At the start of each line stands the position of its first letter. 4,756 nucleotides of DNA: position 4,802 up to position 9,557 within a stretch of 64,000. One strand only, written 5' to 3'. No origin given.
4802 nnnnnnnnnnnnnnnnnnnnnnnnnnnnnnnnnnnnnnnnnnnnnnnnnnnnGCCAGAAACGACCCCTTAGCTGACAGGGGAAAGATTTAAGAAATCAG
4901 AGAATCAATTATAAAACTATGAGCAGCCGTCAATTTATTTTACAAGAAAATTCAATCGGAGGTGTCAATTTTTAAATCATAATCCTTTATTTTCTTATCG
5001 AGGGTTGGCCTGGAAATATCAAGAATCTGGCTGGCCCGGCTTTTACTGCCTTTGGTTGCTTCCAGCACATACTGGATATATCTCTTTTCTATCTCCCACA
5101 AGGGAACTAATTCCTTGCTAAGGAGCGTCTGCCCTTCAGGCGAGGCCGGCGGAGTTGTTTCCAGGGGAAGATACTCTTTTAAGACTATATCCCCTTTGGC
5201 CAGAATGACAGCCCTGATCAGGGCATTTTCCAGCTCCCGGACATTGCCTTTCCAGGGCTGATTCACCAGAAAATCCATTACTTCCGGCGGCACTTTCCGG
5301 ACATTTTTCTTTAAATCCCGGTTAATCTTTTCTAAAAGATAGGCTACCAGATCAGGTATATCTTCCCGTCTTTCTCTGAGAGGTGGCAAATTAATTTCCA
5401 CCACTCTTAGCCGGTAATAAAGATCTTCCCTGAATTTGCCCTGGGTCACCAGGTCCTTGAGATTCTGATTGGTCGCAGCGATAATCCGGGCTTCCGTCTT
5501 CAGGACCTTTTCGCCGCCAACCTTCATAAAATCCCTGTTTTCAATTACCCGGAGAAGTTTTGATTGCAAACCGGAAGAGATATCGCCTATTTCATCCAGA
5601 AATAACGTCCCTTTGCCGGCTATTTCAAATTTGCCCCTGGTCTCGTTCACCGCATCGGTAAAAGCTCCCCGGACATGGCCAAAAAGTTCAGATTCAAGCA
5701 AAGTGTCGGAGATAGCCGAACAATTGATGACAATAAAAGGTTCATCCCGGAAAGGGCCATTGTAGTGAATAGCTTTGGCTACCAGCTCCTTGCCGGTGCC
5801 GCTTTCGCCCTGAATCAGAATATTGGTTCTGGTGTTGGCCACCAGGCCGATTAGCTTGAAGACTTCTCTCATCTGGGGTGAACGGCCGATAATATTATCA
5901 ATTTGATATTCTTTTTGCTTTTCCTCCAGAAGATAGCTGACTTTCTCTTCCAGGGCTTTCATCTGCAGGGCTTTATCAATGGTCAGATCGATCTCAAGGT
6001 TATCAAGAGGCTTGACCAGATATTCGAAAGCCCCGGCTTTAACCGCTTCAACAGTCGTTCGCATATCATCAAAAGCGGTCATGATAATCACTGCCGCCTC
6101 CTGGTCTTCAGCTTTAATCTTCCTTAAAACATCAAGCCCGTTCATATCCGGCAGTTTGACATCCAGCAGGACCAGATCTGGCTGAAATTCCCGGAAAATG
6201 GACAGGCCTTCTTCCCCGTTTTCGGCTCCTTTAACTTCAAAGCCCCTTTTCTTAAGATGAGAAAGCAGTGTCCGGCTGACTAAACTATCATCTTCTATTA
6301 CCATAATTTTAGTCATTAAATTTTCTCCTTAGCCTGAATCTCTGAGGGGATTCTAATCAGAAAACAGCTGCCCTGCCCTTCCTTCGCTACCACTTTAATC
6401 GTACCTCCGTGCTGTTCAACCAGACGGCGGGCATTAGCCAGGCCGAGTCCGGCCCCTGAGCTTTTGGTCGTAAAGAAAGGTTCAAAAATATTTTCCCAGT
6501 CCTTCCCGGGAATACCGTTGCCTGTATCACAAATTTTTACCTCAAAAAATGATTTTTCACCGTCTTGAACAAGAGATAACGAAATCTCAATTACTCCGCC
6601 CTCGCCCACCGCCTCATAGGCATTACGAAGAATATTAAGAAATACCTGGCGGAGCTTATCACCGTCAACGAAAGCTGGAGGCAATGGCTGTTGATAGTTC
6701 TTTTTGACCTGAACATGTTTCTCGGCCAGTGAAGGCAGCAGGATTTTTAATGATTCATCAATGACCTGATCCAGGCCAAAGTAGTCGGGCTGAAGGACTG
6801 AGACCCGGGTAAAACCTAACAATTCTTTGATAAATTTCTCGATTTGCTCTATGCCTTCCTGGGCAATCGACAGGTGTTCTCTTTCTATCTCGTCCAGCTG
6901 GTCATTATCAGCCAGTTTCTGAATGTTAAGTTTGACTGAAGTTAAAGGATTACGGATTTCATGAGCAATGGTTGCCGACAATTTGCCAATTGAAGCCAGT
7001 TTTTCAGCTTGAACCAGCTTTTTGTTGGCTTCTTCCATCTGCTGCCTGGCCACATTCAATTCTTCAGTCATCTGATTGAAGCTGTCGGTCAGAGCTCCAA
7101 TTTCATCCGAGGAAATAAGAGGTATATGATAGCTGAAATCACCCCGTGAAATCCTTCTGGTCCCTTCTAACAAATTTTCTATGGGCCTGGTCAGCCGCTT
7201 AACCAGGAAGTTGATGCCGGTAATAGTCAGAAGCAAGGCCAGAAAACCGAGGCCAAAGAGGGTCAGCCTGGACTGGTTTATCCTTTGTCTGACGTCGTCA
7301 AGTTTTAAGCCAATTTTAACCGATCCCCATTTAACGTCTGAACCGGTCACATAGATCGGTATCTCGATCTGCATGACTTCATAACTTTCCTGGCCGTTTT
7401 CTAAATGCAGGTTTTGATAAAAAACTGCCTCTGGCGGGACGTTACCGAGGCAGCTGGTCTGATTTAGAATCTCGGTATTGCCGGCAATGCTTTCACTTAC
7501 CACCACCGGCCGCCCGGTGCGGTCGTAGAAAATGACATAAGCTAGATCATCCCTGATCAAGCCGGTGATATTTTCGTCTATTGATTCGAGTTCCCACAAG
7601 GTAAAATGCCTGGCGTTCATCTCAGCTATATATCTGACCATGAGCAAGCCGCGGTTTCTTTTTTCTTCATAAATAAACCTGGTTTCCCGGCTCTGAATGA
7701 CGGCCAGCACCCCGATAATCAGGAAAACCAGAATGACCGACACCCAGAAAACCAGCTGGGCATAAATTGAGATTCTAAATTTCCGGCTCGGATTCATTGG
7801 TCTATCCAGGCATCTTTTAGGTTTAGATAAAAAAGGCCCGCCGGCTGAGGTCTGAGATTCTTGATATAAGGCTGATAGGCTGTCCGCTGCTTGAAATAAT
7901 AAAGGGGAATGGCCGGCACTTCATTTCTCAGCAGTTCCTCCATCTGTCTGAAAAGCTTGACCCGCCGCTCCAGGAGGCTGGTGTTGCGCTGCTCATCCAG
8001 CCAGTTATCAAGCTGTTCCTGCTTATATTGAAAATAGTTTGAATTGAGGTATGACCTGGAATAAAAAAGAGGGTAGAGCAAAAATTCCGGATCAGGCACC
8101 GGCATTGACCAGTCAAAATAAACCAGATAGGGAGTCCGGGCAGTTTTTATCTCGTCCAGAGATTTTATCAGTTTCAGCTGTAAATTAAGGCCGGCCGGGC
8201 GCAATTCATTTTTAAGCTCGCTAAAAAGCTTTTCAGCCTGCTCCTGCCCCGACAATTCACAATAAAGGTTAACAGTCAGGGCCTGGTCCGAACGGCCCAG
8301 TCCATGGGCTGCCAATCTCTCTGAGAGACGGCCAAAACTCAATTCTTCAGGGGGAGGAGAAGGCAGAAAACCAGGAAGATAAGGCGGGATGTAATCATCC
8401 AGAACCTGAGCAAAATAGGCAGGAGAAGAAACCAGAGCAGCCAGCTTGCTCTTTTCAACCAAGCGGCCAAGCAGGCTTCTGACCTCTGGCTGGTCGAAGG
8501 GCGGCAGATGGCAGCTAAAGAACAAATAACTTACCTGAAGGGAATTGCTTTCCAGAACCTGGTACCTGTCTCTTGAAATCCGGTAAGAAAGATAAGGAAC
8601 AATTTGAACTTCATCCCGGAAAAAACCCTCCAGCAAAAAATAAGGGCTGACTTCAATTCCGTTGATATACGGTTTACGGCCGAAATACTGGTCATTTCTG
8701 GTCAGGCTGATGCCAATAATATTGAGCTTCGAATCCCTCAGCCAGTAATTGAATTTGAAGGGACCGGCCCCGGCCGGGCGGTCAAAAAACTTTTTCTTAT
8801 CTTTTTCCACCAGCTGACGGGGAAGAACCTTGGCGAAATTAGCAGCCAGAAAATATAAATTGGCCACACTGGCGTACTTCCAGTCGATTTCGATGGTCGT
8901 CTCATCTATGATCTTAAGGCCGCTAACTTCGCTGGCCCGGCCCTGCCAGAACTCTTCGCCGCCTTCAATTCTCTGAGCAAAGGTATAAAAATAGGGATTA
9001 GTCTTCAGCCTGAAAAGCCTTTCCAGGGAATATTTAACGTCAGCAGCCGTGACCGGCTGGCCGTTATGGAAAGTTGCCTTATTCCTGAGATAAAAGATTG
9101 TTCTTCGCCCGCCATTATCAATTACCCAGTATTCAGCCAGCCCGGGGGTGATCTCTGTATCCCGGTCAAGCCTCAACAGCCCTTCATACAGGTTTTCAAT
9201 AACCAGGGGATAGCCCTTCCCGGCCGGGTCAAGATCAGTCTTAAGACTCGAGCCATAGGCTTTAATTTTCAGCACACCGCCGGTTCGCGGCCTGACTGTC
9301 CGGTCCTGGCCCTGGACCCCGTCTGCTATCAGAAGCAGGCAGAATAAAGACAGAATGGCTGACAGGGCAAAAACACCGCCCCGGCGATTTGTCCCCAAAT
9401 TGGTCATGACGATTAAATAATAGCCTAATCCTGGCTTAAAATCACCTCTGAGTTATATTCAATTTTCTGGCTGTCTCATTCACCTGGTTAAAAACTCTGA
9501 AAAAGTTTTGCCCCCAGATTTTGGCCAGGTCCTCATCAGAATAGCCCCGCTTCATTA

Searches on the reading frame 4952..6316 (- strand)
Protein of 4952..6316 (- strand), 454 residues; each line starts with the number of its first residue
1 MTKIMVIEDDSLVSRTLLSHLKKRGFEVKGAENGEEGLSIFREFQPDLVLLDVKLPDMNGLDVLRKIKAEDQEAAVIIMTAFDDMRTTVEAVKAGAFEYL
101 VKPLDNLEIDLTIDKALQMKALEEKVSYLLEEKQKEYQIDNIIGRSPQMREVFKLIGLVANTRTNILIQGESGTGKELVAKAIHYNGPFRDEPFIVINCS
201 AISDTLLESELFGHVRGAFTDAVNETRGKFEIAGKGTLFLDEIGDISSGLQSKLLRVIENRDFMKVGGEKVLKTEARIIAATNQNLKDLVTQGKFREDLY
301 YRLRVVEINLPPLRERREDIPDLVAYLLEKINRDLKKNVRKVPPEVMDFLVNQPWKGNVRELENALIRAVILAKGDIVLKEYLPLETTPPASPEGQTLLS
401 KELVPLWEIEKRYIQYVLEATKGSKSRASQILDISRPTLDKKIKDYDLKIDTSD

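Call 7: search_protein_families(library=pfam, proteins=[window:4952-6316:-], max_evalue=0.01)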
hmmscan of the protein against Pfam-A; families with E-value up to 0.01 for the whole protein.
window:4952-6316:- (454 aa): 12 families
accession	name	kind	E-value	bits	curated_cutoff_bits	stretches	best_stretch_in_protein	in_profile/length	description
PF00158.32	Sigma54_activat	-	2e-66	223.3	20.2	1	142-308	1-167/168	Sigma-54 interaction domain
PF00072.30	Response_reg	-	1.8e-28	99.3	30.2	1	4-109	1-106/111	Response regulator receiver domain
PF25601.1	AAA_lid_14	-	1.3e-22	79.9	27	1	314-391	1-78/87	AAA+ ATPase lid domain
PF14532.12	Sigma54_activ_2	-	6.7e-21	75.4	25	1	143-313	1-138/138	Sigma-54 interaction domain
PF02954.25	HTH_8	-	2.2e-12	46.9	22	1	406-446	2-42/42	Bacterial regulatory protein, Fis family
PF07728.20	AAA_5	-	9.8e-08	32.5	22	1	165-285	1-124/139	AAA domain (dynein-related subfamily)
PF07724.20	AAA_2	-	4.7e-07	30.4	27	1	164-294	4-135/166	AAA domain (Cdc48 subfamily)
PF00004.35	AAA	-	2.6e-06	28.3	21.2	1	166-284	1-110/131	ATPase family associated with various cellular activities (AAA)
PF01078.27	Mg_chelatase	-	0.00067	19.6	20.3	0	225-283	97-157/207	Magnesium chelatase, subunit ChlI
PF20030.5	bpMoxR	-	0.0012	18.3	27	1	150-284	18-146/205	MoxR domain in the MoxR-vWA-beta-propeller ternary systems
PF13191.12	AAA_16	-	0.0035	18.3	32.6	1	142-184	2-45/167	AAA ATPase domain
PF13173.12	AAA_14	-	0.0076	16.7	27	0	164-261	3-88/129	AAA domain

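Call 21: search_protein_families(library=ncbifam, proteins=[window:4952-6316:-], max_evalue=0.01)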
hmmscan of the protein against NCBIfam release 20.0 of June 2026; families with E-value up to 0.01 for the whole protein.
window:4952-6316:- (454 aa): 126 families (the best 25 are shown)
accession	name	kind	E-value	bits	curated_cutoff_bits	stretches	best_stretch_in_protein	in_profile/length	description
NF008469.0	PRK11361.1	equivalog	8.6e-141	469.8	714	1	2-449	5-457/461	acetoacetate metabolism transcriptional regulator AtoC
TIGR01818.1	ntrC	equivalog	1.1e-128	430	558.6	2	4-387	1-381/463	nitrogen regulation protein NR(I)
NF041946.1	LuxO_transreg_Vib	equivalog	1.7e-117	393.1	800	1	7-447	2-461/463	quorum-sensing sigma-54 dependent transcriptional regulator LuxO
NF007689.0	PRK10365.1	equivalog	1.1e-113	380.3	760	1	3-443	7-439/441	sigma-54-dependent response regulator transcription factor ZraR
TIGR02915.1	PEP_resp_reg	equivalog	9.4e-112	374.1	502.6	1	4-449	1-445/445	PEP-CTERM-box response regulator transcription factor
NF008176.1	PRK10923.1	equivalog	2.7e-107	359.3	620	1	3-394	5-392/469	nitrogen regulation protein NR(I)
NF041552.1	TF_PrdR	equivalog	7.8e-107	358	795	1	117-447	242-577/577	sigma-54 dependent transcriptional regulator PrdR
TIGR01817.1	nifA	equivalog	2.5e-103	346.7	528.85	1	118-392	176-447/534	nif-specific transcriptional activator NifA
NF011695.0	PRK15115.1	equivalog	3.6e-95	319.3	763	1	3-448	8-438/445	two-component system response regulator GlrR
NF051870.1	NAssimRespRegNtrX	equivalog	4.9e-95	319.1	600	1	2-445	2-449/452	nitrogen assimilation response regulator NtrX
NF038308.1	RNA_repair_RtcR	equivalog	2.4e-93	313.8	650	1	85-445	123-515/530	RNA repair transcriptional activator RtcR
NF003451.0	PRK05022.1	equivalog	7.8e-91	305.3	476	1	110-444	156-506/512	nitric oxide reductase transcriptional regulator NorR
NF050807.1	TransRegFlbDCaul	equivalog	3.6e-90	303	750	1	23-447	22-439/454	sigma-54-dependent transcriptional regulator FlbD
NF049963.1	RespRegFlgRCampy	domain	7.2e-86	288.7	750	1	4-448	3-429/429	fla regulon two-component system response regulator FlgR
NF011958.0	PRK15429.1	equivalog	5.1e-85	286.5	830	1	132-449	371-687/692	formate hydrogenlyase transcriptional activator FlhA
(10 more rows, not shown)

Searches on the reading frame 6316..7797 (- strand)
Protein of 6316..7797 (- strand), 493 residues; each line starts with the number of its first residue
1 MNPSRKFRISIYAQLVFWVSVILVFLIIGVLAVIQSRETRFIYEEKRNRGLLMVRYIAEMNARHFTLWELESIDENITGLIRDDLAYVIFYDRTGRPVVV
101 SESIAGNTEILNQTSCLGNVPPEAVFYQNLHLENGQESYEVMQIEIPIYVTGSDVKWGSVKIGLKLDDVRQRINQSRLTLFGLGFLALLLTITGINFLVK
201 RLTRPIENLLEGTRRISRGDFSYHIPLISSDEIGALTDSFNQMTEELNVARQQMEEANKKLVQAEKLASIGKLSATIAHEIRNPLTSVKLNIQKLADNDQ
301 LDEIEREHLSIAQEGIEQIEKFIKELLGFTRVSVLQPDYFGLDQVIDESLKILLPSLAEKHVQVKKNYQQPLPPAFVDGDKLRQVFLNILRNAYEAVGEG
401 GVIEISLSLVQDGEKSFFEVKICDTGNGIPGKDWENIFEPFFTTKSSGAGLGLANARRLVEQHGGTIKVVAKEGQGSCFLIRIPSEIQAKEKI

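Call 7: search_protein_families(library=pfam, proteins=[window:6316-7797:-], max_evalue=0.01)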
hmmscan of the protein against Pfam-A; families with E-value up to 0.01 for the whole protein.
window:6316-7797:- (493 aa): 5 families
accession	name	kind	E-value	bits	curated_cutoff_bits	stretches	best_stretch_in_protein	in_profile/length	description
PF02518.31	HATPase_c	-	7.3e-25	88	26.4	1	378-486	2-110/111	Histidine kinase-, DNA gyrase B-, and HSP90-like ATPase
PF00672.30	HAMP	-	3.8e-16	59.6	25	1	197-248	1-52/53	HAMP domain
PF00512.31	HisKA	-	2.3e-12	47.2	26.9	1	271-331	3-62/66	His Kinase A (phospho-acceptor) domain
PF14501.12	HATPase_c_5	-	0.002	18.4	22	1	383-474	7-93/102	GHKL domain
PF20379.3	DUF6674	-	0.003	17.7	28.5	1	233-297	31-94/251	Family of unknown function (DUF6674)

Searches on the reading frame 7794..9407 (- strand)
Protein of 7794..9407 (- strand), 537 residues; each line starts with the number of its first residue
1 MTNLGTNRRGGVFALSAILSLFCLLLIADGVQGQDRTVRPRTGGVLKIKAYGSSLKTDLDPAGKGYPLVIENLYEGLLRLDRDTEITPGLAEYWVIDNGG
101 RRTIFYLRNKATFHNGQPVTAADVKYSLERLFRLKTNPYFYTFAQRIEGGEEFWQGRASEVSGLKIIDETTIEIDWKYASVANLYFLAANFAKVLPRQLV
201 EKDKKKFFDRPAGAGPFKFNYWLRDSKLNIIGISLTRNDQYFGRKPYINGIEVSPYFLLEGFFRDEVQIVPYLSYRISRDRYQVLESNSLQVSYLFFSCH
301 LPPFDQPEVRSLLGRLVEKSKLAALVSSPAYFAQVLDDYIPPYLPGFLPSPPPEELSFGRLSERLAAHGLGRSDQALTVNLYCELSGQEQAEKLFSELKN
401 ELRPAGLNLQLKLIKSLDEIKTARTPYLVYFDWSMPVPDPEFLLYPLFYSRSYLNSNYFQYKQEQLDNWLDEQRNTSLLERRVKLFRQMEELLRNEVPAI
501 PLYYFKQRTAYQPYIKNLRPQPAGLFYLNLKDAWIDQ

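Call 7: search_protein_families(library=pfam, proteins=[window:7794-9407:-], max_evalue=0.01)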
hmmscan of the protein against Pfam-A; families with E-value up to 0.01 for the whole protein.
window:7794-9407:- (537 aa): 1 family
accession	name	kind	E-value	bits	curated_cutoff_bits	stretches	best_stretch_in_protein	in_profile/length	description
PF00496.27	SBP_bac_5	-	1.4e-42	146.6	32.4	1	85-452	1-365/368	Bacterial extracellular solute-binding proteins, family 5 Middle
